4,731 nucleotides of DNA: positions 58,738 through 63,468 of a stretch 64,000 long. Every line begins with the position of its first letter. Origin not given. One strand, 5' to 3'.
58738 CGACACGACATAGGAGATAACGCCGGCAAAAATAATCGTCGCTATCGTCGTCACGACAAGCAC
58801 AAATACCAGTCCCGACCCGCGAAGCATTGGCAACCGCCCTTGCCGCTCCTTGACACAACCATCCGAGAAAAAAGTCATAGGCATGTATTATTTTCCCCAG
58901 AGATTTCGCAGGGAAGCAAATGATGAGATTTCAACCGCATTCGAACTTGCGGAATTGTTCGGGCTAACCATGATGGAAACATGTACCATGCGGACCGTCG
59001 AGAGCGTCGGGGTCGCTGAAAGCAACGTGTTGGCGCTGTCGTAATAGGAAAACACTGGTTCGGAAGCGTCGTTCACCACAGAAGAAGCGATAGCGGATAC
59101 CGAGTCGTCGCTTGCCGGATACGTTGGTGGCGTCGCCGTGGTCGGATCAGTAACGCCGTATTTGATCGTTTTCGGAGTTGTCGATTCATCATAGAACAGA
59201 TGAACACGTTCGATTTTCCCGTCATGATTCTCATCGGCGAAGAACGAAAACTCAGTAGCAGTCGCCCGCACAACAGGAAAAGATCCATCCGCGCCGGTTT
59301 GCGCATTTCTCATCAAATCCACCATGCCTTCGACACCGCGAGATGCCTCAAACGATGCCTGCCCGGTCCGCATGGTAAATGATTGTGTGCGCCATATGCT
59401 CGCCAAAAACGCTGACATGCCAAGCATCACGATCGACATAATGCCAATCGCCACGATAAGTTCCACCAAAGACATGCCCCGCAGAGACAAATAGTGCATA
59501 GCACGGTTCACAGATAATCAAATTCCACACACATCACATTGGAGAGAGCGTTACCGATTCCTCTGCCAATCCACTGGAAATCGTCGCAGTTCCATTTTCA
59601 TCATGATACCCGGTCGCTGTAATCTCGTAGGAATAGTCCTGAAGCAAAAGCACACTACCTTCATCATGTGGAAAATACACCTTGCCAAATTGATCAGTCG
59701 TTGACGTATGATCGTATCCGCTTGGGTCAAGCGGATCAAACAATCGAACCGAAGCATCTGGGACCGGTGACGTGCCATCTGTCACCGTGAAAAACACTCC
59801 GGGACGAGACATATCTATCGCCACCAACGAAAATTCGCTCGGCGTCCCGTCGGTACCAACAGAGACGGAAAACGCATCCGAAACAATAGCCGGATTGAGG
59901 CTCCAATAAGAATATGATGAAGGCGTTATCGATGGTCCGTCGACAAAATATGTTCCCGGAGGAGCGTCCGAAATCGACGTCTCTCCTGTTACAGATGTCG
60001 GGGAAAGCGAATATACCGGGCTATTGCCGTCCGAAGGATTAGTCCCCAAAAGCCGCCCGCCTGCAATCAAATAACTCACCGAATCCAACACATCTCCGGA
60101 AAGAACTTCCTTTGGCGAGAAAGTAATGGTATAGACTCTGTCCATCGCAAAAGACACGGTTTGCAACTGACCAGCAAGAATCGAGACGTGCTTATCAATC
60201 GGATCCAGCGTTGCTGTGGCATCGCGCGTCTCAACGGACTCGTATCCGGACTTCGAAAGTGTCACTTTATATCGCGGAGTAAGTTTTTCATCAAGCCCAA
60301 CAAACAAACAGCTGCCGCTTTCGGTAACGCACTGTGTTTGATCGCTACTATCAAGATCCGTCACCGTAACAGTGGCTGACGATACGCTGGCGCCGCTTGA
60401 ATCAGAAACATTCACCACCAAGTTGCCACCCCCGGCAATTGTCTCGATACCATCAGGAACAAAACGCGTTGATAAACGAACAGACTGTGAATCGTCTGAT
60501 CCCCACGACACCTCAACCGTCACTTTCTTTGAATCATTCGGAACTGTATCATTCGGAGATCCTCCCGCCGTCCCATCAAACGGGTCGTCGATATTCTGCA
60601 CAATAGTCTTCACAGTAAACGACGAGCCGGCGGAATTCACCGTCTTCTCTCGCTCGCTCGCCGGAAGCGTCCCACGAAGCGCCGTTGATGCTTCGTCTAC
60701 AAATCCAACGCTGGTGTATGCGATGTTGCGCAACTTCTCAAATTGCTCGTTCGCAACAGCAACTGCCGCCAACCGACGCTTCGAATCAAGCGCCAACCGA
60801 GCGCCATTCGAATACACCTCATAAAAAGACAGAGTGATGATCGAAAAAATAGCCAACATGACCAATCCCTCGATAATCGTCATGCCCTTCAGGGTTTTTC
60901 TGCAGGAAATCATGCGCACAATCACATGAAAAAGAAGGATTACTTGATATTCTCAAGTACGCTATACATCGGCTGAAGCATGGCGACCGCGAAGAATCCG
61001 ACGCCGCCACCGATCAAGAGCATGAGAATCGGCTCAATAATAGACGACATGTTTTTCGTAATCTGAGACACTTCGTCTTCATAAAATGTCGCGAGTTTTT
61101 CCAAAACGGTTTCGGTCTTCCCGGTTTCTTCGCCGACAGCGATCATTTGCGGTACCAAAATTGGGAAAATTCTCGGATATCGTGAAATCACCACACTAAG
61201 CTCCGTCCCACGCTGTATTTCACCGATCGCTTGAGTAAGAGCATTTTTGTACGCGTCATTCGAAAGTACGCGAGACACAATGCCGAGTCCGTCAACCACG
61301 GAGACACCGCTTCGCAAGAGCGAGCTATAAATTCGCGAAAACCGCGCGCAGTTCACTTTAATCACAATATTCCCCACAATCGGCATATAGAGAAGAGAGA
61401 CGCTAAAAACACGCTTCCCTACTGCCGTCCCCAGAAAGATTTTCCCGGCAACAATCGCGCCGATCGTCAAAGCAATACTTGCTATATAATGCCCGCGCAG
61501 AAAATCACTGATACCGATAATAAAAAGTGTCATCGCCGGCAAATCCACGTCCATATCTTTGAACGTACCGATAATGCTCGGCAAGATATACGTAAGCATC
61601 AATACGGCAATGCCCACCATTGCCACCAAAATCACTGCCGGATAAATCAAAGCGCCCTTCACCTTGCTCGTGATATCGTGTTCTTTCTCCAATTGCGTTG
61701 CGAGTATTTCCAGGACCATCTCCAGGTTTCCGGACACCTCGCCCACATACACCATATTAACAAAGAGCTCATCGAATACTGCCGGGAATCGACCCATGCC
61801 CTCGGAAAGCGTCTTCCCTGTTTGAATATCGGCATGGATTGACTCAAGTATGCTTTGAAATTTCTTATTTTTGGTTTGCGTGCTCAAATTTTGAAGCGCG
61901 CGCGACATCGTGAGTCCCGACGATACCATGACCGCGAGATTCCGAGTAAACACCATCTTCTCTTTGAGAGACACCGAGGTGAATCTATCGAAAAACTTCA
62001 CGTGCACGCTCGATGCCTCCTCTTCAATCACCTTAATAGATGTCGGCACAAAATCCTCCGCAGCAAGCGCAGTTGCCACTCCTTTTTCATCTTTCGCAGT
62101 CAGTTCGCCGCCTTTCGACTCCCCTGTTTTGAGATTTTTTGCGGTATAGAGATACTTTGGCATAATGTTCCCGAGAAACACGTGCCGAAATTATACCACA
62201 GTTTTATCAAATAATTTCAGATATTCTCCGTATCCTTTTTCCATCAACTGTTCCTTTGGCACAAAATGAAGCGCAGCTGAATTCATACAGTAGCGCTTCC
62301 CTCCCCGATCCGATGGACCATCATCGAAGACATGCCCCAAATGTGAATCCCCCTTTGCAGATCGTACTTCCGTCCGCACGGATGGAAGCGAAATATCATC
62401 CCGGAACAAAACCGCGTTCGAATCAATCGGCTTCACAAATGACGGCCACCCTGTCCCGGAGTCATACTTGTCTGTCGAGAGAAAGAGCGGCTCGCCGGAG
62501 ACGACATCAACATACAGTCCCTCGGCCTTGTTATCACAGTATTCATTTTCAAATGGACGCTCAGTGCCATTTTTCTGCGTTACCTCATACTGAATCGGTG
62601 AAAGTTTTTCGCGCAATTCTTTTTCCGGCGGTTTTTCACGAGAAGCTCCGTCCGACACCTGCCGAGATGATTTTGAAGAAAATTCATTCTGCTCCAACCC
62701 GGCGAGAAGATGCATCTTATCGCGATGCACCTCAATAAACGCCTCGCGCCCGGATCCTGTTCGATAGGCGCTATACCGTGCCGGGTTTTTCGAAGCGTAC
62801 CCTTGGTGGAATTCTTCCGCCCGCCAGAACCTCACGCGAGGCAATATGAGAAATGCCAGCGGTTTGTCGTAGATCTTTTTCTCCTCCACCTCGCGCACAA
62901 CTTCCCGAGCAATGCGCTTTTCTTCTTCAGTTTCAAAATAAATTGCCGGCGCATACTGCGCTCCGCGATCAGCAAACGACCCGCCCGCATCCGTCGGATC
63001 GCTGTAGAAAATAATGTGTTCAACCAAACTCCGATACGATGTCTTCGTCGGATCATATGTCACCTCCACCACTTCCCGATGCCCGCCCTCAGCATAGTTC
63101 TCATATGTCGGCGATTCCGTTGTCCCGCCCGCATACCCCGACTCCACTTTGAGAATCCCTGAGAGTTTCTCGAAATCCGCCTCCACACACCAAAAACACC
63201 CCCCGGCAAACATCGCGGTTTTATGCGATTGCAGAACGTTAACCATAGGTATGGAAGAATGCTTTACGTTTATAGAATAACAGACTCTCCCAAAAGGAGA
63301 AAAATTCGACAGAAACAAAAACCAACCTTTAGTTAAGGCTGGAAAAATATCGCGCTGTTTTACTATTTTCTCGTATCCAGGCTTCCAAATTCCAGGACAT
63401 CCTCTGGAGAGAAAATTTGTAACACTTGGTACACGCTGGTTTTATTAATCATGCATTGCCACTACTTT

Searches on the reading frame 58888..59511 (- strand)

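Call 28: search_protein_families(library=pfam, proteins=[window:58888-59511:-], max_evalue=0.001)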
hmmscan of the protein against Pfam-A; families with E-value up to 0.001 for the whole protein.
window:58888-59511:- (207 aa): 1 family
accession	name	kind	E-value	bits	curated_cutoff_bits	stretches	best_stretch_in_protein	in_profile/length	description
PF07963.17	N_methyl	-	5.6e-05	23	21.2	1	11-32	5-26/27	Prokaryotic N-terminal methylation motif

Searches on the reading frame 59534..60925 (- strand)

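Call 28: search_protein_families(library=pfam, proteins=[window:59534-60925:-], max_evalue=0.001)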
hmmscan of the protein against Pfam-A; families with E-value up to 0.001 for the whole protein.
window:59534-60925:- (463 aa): 1 family
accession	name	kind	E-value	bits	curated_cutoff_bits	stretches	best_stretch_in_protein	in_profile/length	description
PF13620.12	CarboxypepD_reg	-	7.7e-10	39.4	32.3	1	172-259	5-79/82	Carboxypeptidase regulatory-like domain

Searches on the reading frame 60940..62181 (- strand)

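Call 28: search_protein_families(library=pfam, proteins=[window:60940-62181:-], max_evalue=0.001)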
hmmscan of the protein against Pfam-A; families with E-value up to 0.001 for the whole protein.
window:60940-62181:- (413 aa): 1 family
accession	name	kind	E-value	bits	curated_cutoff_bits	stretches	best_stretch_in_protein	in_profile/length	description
PF00482.28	T2SSF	-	2.2e-60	202.5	25.2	2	78-201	1-125/125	Type II secretion system (T2SS), protein F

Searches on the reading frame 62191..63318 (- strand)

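Call 28: search_protein_families(library=pfam, proteins=[window:62191-63318:-], max_evalue=0.001)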
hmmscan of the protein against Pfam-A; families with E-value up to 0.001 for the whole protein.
window:62191-63318:- (375 aa): 2 families
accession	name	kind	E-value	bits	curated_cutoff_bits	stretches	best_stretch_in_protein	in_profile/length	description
PF01625.27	PMSR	-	1.2e-49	168.9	23.7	1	34-183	1-152/153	Peptide methionine sulfoxide reductase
PF01641.26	SelR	-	8.7e-46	155.1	24.9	1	239-354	1-116/116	SelR domain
